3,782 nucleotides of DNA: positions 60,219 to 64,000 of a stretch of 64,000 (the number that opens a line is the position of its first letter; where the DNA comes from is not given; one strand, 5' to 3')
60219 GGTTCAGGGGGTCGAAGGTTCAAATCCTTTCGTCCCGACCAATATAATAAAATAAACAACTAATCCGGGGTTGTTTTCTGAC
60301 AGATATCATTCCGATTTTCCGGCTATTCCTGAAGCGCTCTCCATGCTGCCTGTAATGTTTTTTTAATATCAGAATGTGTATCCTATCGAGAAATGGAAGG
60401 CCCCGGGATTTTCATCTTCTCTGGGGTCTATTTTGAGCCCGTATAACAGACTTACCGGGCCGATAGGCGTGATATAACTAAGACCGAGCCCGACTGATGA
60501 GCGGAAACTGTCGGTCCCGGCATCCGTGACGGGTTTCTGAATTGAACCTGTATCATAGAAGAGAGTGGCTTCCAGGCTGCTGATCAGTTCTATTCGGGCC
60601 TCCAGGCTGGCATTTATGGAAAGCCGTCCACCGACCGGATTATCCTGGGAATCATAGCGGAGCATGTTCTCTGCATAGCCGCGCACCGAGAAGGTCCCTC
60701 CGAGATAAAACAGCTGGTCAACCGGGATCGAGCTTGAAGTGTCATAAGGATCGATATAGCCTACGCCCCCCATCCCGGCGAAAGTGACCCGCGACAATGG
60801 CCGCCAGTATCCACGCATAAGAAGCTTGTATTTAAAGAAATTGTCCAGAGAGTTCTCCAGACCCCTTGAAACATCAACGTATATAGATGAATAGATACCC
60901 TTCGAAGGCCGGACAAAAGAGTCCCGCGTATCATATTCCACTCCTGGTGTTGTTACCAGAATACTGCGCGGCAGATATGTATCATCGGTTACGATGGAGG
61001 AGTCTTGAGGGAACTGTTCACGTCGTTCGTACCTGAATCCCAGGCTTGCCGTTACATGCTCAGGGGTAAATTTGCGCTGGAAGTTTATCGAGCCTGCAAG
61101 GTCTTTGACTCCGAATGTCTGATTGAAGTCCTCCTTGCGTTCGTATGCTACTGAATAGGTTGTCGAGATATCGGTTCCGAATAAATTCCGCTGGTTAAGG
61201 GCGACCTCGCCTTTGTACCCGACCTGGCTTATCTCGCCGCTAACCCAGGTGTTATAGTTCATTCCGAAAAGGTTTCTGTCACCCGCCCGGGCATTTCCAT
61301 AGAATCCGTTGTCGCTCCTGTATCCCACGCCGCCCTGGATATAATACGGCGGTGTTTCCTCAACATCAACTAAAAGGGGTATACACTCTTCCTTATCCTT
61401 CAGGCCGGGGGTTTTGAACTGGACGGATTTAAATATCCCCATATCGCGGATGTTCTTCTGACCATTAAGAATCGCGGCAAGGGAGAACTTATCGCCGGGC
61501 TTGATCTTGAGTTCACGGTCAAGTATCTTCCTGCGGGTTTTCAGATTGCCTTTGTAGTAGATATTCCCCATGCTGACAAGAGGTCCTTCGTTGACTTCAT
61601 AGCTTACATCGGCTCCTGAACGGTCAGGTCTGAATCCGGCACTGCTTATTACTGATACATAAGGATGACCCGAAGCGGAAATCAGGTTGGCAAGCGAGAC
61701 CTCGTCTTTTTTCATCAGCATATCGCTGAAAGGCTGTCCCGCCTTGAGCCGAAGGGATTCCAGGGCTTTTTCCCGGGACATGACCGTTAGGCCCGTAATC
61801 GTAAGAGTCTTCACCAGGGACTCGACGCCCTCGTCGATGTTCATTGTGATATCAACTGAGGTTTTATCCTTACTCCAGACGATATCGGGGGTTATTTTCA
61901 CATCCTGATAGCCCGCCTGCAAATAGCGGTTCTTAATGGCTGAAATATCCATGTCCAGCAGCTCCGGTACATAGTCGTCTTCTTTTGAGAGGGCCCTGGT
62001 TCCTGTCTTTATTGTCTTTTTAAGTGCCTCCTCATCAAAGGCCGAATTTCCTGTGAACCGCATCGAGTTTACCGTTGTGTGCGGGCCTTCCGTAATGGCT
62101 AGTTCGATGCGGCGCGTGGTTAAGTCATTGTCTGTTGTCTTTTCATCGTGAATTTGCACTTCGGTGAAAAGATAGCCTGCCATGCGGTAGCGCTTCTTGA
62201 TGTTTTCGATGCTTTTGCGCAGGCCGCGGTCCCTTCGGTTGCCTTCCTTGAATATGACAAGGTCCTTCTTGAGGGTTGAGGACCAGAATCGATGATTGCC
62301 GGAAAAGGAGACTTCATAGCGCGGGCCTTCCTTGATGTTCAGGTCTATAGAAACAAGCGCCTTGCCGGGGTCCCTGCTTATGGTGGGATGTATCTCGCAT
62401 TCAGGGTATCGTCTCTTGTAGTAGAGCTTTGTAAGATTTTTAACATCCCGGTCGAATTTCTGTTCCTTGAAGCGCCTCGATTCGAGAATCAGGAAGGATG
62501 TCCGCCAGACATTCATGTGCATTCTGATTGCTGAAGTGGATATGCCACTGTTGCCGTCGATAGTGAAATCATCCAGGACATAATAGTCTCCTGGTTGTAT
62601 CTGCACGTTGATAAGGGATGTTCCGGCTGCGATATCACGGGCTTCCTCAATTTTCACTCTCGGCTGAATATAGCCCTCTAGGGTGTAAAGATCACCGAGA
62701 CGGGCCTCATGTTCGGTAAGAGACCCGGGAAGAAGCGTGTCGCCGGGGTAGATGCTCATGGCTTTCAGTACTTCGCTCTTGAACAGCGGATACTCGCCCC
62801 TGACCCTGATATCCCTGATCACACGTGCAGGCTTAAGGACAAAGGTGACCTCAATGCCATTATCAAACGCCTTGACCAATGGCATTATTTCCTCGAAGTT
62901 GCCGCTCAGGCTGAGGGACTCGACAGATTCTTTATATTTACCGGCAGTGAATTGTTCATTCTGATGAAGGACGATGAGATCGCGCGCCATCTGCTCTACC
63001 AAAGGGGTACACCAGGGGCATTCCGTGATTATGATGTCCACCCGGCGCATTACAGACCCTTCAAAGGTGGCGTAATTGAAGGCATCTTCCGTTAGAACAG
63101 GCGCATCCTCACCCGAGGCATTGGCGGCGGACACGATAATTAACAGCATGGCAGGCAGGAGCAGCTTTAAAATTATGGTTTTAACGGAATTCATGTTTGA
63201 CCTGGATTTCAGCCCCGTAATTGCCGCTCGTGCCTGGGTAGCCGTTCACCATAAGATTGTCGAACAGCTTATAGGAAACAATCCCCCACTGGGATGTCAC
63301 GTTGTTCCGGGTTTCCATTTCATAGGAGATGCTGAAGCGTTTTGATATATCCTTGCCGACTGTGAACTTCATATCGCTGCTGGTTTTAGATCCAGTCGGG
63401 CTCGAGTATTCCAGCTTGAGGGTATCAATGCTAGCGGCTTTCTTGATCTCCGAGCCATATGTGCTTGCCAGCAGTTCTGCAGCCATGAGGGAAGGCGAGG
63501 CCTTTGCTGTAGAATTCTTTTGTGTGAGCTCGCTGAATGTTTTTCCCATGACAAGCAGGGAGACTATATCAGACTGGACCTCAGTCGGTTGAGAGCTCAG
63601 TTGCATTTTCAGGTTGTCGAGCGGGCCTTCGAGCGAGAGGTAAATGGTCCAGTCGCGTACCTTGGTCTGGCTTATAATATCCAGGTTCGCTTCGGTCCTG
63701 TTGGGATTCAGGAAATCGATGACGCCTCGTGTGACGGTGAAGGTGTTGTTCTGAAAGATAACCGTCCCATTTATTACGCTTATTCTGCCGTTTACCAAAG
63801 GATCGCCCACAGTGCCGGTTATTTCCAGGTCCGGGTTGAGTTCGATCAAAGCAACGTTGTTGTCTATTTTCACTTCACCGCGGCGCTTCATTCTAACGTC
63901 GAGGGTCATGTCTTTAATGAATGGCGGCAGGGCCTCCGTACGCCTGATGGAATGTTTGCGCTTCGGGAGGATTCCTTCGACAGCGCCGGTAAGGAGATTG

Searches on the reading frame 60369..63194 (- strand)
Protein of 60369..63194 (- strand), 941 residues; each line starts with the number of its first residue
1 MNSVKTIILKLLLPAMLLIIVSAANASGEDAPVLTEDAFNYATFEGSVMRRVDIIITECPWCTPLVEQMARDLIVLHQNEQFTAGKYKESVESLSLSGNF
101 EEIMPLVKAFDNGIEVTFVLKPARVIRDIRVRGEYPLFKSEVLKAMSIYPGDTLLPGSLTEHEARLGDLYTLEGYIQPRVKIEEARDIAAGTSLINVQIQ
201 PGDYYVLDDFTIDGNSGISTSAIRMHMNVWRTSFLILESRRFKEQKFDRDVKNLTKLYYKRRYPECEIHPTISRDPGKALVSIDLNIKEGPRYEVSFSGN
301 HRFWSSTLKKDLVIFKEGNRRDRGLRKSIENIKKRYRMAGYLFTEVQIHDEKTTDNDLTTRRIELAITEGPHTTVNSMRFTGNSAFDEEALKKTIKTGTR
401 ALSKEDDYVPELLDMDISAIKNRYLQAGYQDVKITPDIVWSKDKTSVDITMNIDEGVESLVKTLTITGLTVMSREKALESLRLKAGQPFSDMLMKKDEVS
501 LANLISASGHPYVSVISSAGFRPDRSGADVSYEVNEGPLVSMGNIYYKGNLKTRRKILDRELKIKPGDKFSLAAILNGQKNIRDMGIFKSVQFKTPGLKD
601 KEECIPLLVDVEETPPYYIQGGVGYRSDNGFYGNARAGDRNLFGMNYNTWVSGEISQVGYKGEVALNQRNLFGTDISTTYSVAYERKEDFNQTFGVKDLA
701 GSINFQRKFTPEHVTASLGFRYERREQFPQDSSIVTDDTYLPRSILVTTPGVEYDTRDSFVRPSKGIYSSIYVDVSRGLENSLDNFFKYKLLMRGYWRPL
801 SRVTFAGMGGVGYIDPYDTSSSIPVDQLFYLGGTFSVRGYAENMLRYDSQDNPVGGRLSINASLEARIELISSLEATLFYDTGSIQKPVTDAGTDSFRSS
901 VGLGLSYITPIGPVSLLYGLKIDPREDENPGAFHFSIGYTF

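Call 11: search_protein_families(library=pfam, proteins=[window:60369-63194:-])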
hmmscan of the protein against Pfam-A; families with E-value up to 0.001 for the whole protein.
window:60369-63194:- (941 aa): 3 families
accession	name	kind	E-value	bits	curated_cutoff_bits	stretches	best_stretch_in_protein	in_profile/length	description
PF07244.20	POTRA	-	3.8e-58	194.6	21.3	6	374-456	2-79/79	Surface antigen variable number repeat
PF01103.29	Omp85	-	6.9e-45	154.4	24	1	641-941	1-325/325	Omp85 superfamily domain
PF08479.16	POTRA_2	-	1.6e-09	37.9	24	0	294-368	5-74/76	POTRA domain, ShlB-type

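Call 15: find_homologous_proteins(query=window:60369-63194:-, max_evalue=1e-50)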
Query window:60369-63194:- (941 aa): 21 proteins with E <= 1e-50 among 8000 candidates.
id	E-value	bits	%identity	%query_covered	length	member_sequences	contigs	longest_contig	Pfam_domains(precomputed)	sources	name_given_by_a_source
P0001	0.0e+0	2123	100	100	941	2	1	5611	PF08479.17,PF07244.21,PF01103.30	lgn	-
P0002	0.0e+0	1895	88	100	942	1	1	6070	PF08479.17,PF07244.21,PF01103.30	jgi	jgi:outer membrane protein insertion porin family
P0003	0.0e+0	1882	88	98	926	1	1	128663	PF08479.17,PF07244.21,PF01103.30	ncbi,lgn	-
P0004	0.0e+0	1831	84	100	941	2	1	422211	PF08479.17,PF07244.21,PF01103.30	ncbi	ncbi:MAG TPA: outer membrane protein assembly factor BamA [Desulfomonilia bacterium]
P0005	0.0e+0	1747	81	98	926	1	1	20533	PF08479.17,PF07244.21,PF01103.30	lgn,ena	-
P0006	0.0e+0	1110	53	100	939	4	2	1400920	PF08479.17,PF07244.21,PF01103.30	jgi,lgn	-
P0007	0.0e+0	1084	51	100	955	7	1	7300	PF08479.17,PF07244.21,PF01103.30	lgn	-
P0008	0.0e+0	1068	51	99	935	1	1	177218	PF08479.17,PF07244.21,PF01103.30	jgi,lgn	-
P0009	0.0e+0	1066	50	100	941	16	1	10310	PF08479.17,PF08478.16,PF07244.21,PF01103.30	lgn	-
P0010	0.0e+0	1056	50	100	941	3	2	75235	PF08479.17,PF07244.21,PF01103.30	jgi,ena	jgi:outer membrane protein insertion porin family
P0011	0.0e+0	1031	49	99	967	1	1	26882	PF08479.17,PF08478.16,PF07244.21,PF01103.30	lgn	-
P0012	0.0e+0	1030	50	99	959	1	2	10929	PF08479.17,PF07244.21,PF01103.30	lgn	-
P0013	4.0e-289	980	47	99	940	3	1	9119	PF08479.17,PF07244.21,PF01103.30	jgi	-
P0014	2.7e-270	918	48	94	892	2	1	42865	PF08479.17,PF07244.21,PF01103.30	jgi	jgi:outer membrane protein insertion porin family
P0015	1.2e-253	863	45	97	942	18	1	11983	PF08479.17,PF07244.21,PF01103.30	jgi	jgi:outer membrane protein insertion porin family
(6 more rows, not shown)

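Call 16: find_encoding_contigs(protein=P0003, flank=10000, max_places=2)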
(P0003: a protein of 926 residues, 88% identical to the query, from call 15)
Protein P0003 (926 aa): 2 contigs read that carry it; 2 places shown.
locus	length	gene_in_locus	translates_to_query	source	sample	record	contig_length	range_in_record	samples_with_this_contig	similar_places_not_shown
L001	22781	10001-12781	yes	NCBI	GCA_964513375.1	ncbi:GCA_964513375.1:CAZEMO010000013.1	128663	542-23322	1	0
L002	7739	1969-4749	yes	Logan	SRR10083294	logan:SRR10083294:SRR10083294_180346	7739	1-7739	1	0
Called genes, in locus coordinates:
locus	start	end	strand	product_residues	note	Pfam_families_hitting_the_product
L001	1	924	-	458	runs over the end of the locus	PF00072:Response_reg, PF01078:Mg_chelatase (faint), PF00158:Sigma54_activat, PF14532:Sigma54_activ_2, PF00004:AAA (weak), PF07728:AAA_5, PF25601:AAA_lid_14, PF02954:HTH_8 (weak)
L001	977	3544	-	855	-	PF02743:dCache_1, PF08448:PAS_4 (faint), PF00989:PAS, PF13188:PAS_8 (faint), PF13426:PAS_9, PF00512:HisKA, PF02518:HATPase_c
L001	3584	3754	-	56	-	-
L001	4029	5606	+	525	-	PF00270:DEAD, PF04851:ResIII, PF00271:Helicase_C, PF03880:DbpA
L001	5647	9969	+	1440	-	PF05359:DUF748, PF27051:TamB_N, PF04357:TamB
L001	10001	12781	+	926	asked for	PF07244:POTRA (weak), PF08479:POTRA_2 (faint), PF07244:POTRA, PF01103:Omp85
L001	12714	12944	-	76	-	-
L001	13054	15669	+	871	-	PF11924:IAT_beta, PF13229:Beta_helix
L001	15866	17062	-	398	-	PF00905:Transpeptidase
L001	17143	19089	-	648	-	PF00989:PAS (weak), PF13426:PAS_9, PF01590:GAF, PF13185:GAF_2, PF13492:GAF_3 (weak), PF00512:HisKA, PF02518:HATPase_c, PF14501:HATPase_c_5 (weak), +2 more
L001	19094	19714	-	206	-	PF13483:Lactamase_B_3, PF12706:Lactamase_B_2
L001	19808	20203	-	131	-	-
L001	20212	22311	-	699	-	PF02629:CoA_binding, PF13380:CoA_binding_2, PF13607:Succ_CoA_lig, PF13549:ATP-grasp_5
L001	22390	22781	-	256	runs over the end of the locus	PF02698:DUF218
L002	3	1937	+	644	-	?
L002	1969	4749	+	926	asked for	PF07244:POTRA (weak), PF08479:POTRA_2 (faint), PF07244:POTRA, PF01103:Omp85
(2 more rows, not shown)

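Call 17: find_encoding_contigs(protein=P0004, flank=10000, max_places=2)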
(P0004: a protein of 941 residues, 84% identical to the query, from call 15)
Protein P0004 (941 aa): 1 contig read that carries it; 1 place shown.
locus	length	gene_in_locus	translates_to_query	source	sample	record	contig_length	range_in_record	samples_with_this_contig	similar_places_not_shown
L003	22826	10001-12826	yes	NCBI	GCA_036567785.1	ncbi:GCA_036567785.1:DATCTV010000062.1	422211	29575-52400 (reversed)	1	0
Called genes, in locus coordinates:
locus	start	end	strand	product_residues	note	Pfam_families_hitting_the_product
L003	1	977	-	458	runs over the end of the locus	PF00072:Response_reg, PF01078:Mg_chelatase (faint), PF00158:Sigma54_activat, PF14532:Sigma54_activ_2, PF00004:AAA (weak), PF07728:AAA_5, PF25601:AAA_lid_14, PF02954:HTH_8 (weak)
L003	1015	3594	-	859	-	PF02743:dCache_1, PF00989:PAS, PF08448:PAS_4 (faint), PF13188:PAS_8 (faint), PF13426:PAS_9 (weak), PF00512:HisKA, PF02518:HATPase_c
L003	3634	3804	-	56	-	-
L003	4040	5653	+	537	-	PF00270:DEAD, PF04851:ResIII, PF00271:Helicase_C, PF03880:DbpA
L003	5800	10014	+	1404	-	PF05359:DUF748, PF27051:TamB_N, PF04357:TamB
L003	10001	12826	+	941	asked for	PF07244:POTRA (weak), PF08479:POTRA_2 (faint), PF07244:POTRA, PF01103:Omp85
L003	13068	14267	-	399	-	PF00905:Transpeptidase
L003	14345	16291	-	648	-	PF00989:PAS (faint), PF08448:PAS_4 (faint), PF13188:PAS_8 (faint), PF01590:GAF, PF13185:GAF_2, PF13492:GAF_3, PF00512:HisKA, PF02518:HATPase_c, +2 more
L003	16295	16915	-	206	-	PF13483:Lactamase_B_3, PF12706:Lactamase_B_2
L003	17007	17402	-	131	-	-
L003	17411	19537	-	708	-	PF02629:CoA_binding, PF13380:CoA_binding_2, PF13607:Succ_CoA_lig, PF13549:ATP-grasp_5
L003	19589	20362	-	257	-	PF02698:DUF218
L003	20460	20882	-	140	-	-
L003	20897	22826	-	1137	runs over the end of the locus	-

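Call 18: find_encoding_contigs(protein=P0005, flank=10000, max_places=2)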
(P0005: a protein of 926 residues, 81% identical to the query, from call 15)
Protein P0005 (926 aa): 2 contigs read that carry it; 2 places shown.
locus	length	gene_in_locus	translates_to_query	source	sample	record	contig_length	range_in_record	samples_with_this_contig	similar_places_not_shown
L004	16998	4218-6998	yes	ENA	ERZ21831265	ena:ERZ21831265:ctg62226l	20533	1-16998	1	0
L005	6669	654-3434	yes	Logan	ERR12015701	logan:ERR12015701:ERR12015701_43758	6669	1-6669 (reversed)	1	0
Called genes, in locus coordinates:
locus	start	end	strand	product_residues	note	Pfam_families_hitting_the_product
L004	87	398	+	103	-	PF05359:DUF748 (weak)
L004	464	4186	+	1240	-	PF27051:TamB_N, PF04357:TamB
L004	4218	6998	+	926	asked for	PF07244:POTRA (weak), PF08479:POTRA_2 (faint), PF07244:POTRA, PF01103:Omp85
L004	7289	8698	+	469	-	-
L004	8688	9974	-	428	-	PF00202:Aminotran_3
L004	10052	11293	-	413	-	PF00512:HisKA (faint), PF02518:HATPase_c, PF00072:Response_reg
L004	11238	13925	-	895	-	PF02743:dCache_1, PF08447:PAS_3, PF08448:PAS_4, PF13426:PAS_9, PF08447:PAS_3, PF00989:PAS, PF13188:PAS_8, PF13426:PAS_9, +2 more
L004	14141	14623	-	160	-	PF22451:NirdL-like_HTH, PF17805:AsnC_trans_reg2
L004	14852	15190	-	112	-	PF00085:Thioredoxin, PF08534:Redoxin (faint), PF14595:Thioredoxin_9 (weak), PF13098:Thioredoxin_2, PF13905:Thioredoxin_8 (weak)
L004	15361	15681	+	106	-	PF01022:HTH_5, PF12840:HTH_20 (weak)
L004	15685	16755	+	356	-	PF03773:ArsP_1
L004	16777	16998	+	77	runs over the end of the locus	PF13192:Thioredoxin_3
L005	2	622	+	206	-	?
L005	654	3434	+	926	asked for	PF07244:POTRA (weak), PF08479:POTRA_2 (faint), PF07244:POTRA, PF01103:Omp85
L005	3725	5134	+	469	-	-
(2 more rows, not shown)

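Call 33: find_encoding_contigs(protein=P0001, flank=10000, max_places=4)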
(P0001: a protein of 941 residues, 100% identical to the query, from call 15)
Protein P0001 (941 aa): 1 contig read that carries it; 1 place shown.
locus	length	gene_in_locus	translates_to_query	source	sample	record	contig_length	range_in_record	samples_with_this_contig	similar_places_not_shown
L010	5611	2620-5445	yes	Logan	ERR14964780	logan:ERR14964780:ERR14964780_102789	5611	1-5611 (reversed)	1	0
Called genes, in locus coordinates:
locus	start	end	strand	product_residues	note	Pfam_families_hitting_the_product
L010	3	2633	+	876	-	?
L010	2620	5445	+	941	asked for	PF08479:POTRA_2 (faint), PF07244:POTRA, PF01103:Omp85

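Call 35: find_encoding_contigs(protein=P0002, flank=10000, max_places=3)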
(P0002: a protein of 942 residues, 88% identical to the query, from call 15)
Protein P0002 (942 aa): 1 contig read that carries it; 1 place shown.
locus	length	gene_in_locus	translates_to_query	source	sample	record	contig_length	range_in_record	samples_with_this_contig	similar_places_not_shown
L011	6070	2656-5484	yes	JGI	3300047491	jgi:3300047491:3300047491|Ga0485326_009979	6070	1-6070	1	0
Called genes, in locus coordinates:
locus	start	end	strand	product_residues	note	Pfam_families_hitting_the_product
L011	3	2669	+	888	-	?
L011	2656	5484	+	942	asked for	PF07244:POTRA (weak), PF08479:POTRA_2 (faint), PF07244:POTRA, PF01103:Omp85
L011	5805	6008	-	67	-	-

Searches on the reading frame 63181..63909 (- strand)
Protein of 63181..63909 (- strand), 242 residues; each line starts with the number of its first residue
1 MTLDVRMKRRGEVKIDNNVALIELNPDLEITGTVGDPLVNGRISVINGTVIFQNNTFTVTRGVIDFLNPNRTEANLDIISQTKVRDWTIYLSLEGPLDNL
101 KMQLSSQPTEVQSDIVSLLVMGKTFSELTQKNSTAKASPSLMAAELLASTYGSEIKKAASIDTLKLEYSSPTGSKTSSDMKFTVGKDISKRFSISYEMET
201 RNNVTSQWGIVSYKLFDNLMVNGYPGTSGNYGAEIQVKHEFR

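Call 11: search_protein_families(library=pfam, proteins=[window:63181-63909:-])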
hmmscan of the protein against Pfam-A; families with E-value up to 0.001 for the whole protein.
window:63181-63909:- (242 aa): 1 family
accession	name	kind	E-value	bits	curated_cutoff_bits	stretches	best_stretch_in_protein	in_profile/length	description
PF04357.19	TamB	-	1.3e-35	123.9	22.4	1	3-239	127-379/381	TamB, inner membrane protein subunit of TAM complex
